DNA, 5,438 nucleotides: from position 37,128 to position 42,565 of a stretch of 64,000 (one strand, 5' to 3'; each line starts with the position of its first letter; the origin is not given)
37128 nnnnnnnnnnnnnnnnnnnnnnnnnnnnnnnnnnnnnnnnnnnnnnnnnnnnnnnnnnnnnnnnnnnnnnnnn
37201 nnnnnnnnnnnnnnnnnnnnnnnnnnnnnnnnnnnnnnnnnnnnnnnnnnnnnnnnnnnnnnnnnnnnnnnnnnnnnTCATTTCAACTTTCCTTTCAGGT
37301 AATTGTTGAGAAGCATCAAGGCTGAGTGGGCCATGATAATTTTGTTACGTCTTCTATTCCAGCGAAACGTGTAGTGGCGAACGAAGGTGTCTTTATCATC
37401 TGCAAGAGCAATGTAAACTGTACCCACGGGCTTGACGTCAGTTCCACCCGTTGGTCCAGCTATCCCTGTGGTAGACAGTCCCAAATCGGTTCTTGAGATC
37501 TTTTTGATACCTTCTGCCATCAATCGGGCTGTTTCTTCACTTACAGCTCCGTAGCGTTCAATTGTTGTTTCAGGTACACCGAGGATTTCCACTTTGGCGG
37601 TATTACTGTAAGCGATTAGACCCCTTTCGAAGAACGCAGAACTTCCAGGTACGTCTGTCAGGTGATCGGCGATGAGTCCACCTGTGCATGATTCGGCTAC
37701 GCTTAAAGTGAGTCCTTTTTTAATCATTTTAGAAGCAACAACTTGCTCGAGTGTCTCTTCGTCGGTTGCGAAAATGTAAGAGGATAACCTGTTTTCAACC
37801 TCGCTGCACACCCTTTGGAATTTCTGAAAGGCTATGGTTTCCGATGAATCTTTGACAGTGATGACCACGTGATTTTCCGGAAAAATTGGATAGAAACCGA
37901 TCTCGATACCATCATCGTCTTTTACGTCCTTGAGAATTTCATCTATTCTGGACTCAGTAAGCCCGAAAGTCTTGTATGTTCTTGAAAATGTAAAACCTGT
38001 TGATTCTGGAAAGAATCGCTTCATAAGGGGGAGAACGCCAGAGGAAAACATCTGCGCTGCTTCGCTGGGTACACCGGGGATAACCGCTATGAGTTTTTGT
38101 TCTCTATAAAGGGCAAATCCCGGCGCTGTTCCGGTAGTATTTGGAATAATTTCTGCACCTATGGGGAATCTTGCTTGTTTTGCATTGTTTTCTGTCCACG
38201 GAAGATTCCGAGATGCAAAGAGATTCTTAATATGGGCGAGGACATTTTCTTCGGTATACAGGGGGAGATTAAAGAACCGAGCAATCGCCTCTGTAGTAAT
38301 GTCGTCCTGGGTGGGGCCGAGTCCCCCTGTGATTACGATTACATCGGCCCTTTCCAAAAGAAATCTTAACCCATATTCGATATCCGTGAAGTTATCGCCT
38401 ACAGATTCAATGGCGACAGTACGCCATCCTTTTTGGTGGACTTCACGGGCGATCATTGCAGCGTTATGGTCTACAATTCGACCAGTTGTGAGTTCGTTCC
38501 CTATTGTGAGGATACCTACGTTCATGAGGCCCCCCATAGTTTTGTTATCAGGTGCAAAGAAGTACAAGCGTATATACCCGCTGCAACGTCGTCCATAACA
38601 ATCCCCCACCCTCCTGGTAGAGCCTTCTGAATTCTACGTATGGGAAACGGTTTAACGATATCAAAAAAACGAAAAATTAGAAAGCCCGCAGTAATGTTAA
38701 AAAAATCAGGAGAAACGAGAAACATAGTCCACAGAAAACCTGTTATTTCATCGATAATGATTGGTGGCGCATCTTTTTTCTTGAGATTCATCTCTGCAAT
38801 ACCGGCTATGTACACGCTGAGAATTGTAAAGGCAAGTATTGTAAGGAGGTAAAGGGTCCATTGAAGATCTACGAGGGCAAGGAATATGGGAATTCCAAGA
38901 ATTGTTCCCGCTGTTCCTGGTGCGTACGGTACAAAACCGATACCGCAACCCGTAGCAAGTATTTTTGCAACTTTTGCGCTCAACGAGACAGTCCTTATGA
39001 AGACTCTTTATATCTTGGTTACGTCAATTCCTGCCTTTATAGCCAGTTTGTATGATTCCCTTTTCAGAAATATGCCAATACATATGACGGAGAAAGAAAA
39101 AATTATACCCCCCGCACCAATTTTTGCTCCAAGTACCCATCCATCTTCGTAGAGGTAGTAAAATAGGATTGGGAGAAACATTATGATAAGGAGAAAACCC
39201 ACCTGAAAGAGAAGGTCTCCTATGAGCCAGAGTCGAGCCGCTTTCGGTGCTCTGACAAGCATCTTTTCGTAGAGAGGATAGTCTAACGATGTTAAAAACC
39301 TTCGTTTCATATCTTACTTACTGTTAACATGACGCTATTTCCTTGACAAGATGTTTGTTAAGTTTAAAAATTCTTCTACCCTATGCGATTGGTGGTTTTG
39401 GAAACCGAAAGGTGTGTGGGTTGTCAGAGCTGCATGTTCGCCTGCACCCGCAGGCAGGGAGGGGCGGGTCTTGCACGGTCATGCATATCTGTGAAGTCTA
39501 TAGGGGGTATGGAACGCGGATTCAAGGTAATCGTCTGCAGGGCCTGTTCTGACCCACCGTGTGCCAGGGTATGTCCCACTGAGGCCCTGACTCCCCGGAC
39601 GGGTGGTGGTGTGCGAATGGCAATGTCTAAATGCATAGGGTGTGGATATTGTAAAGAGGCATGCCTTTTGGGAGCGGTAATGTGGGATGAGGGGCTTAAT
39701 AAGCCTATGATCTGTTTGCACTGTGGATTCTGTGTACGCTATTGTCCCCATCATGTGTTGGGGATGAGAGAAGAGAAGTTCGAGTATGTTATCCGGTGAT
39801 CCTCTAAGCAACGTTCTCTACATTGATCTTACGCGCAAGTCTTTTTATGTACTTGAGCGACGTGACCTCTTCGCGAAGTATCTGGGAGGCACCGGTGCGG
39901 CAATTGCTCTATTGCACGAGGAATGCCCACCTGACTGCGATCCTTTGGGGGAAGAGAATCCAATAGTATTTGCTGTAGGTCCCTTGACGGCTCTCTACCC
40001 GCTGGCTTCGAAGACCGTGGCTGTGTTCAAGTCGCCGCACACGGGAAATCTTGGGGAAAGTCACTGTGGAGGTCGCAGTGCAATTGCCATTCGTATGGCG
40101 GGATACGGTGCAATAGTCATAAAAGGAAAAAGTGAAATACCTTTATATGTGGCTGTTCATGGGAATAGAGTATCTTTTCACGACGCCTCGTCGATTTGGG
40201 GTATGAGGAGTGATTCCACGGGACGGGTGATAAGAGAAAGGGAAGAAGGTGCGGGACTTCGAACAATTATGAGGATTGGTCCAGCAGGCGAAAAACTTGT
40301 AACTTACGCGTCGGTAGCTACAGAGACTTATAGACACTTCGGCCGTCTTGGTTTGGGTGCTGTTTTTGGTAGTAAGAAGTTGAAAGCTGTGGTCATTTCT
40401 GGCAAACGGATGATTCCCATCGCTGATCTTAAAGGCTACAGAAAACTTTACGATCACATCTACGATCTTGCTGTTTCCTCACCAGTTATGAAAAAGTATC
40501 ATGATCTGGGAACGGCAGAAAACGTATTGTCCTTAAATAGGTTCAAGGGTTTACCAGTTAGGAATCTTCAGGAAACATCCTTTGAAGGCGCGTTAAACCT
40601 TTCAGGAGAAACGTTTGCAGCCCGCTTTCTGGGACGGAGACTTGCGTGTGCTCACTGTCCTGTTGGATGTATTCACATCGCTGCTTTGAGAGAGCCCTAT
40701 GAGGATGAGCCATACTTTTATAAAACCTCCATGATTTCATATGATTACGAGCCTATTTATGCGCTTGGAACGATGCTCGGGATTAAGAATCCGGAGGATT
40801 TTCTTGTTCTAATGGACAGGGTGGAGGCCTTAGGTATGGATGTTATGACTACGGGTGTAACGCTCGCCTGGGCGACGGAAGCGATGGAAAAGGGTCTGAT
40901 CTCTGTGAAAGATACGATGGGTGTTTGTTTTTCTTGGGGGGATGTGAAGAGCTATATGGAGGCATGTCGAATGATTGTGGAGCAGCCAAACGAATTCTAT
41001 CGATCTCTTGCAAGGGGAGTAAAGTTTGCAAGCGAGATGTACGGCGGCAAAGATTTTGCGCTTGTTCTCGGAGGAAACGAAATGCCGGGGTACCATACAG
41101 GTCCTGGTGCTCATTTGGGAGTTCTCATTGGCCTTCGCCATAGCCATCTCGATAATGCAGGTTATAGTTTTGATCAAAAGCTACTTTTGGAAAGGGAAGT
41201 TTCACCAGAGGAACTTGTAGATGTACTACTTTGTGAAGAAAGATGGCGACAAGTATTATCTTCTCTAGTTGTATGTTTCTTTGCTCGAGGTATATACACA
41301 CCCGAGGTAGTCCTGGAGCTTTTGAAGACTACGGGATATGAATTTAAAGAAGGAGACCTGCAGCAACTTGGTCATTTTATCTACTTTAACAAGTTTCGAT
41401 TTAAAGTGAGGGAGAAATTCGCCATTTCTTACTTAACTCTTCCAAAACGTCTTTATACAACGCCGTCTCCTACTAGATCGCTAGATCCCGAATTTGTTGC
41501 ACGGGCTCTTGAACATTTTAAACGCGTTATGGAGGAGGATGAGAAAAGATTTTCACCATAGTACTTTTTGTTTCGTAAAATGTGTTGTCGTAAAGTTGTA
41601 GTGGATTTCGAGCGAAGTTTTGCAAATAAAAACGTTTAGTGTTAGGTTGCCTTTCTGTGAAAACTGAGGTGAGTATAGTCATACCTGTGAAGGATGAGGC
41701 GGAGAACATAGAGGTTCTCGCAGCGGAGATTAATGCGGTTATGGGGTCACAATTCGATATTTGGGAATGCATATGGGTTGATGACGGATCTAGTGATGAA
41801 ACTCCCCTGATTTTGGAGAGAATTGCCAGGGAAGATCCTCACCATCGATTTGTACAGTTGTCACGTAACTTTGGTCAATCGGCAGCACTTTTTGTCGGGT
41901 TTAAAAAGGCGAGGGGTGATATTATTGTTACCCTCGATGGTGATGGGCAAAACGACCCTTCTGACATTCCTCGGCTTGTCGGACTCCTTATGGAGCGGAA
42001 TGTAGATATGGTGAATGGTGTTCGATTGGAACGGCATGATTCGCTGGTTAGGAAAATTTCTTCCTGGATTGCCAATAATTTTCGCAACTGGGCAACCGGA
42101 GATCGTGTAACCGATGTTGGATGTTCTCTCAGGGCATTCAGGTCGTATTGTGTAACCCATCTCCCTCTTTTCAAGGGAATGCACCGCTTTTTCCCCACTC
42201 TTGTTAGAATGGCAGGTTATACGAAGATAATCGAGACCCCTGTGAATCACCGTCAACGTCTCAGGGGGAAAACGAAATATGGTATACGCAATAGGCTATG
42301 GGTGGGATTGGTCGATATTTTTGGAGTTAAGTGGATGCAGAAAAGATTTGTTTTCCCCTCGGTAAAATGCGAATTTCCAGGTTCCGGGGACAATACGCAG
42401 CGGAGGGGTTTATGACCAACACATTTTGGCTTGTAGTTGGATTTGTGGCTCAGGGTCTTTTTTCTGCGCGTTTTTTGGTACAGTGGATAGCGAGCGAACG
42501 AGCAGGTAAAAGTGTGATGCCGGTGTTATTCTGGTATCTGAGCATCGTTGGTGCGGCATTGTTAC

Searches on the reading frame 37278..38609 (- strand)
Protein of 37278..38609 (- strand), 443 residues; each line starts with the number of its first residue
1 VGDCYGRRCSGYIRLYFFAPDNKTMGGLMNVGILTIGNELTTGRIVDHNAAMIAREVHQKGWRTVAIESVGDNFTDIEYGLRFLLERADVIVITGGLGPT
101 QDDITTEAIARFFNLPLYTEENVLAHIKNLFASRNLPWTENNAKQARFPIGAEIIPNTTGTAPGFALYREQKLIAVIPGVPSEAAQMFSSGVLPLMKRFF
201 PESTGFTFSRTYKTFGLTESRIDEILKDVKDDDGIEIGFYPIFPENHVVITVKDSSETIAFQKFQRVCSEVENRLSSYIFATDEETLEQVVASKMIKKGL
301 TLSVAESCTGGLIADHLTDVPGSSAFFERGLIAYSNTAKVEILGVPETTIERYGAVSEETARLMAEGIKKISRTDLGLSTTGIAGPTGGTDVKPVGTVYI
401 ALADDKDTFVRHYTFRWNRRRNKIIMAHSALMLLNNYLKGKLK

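Call 73: search_protein_families(library=pfam, proteins=[window:37278-38609:-], max_evalue=0.00001)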
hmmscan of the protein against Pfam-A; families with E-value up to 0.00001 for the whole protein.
window:37278-38609:- (443 aa): 3 families
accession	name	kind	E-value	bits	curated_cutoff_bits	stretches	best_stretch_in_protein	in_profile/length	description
PF02464.23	CinA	-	1.6e-55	187.4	23.5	1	285-437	2-154/155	Competence-damaged protein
PF00994.29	MoCF_biosynth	-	9.2e-33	113.4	26.6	1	32-197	1-143/144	Probable molybdopterin binding domain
PF18146.6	CinA_KH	-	5.4e-15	55.7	27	1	209-281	1-73/73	Damage-inducible protein CinA KH domain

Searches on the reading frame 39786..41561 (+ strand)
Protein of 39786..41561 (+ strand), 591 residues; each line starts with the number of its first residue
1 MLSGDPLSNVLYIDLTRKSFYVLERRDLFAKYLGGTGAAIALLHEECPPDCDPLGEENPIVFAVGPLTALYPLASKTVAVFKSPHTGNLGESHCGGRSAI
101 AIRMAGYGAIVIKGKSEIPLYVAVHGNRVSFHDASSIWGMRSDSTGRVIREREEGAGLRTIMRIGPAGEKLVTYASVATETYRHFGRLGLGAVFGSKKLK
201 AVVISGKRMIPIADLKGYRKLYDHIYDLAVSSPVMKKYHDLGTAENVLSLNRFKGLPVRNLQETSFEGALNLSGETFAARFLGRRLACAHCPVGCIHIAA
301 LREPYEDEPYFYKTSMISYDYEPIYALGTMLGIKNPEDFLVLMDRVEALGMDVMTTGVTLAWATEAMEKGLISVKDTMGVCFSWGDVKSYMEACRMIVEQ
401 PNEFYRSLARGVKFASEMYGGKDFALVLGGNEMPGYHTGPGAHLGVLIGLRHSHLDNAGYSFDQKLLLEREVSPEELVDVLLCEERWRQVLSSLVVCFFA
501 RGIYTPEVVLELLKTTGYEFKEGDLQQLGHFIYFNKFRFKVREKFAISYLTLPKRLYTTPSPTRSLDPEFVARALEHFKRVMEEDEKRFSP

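Call 73: search_protein_families(library=pfam, proteins=[window:39786-41561:+], max_evalue=0.00001)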
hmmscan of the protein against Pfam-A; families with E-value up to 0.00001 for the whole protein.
window:39786-41561:+ (591 aa): 2 families
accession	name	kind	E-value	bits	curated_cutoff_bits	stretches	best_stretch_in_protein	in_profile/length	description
PF02730.20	AFOR_N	-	9.8e-67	225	29.8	1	9-206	2-198/199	Aldehyde ferredoxin oxidoreductase, N-terminal domain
PF01314.23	AFOR_C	-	1.6e-58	199.2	27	1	224-569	5-352/385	Aldehyde ferredoxin oxidoreductase, domains 2 & 3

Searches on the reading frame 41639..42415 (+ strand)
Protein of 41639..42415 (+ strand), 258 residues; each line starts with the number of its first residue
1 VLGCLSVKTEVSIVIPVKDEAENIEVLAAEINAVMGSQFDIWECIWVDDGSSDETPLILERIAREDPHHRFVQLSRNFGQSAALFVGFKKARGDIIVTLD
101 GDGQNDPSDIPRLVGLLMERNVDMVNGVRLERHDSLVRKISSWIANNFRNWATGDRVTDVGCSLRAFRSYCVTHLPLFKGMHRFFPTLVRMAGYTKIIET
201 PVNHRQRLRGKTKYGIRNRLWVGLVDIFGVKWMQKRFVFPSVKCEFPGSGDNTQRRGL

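Call 73: search_protein_families(library=pfam, proteins=[window:41639-42415:+], max_evalue=0.00001)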
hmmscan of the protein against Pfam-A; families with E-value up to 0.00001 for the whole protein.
window:41639-42415:+ (258 aa): 1 family
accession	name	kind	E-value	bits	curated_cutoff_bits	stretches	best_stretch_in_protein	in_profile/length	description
PF00535.33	Glycos_transf_2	-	2.9e-26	92.8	23.3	1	12-143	1-129/168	Glycosyl transferase family 2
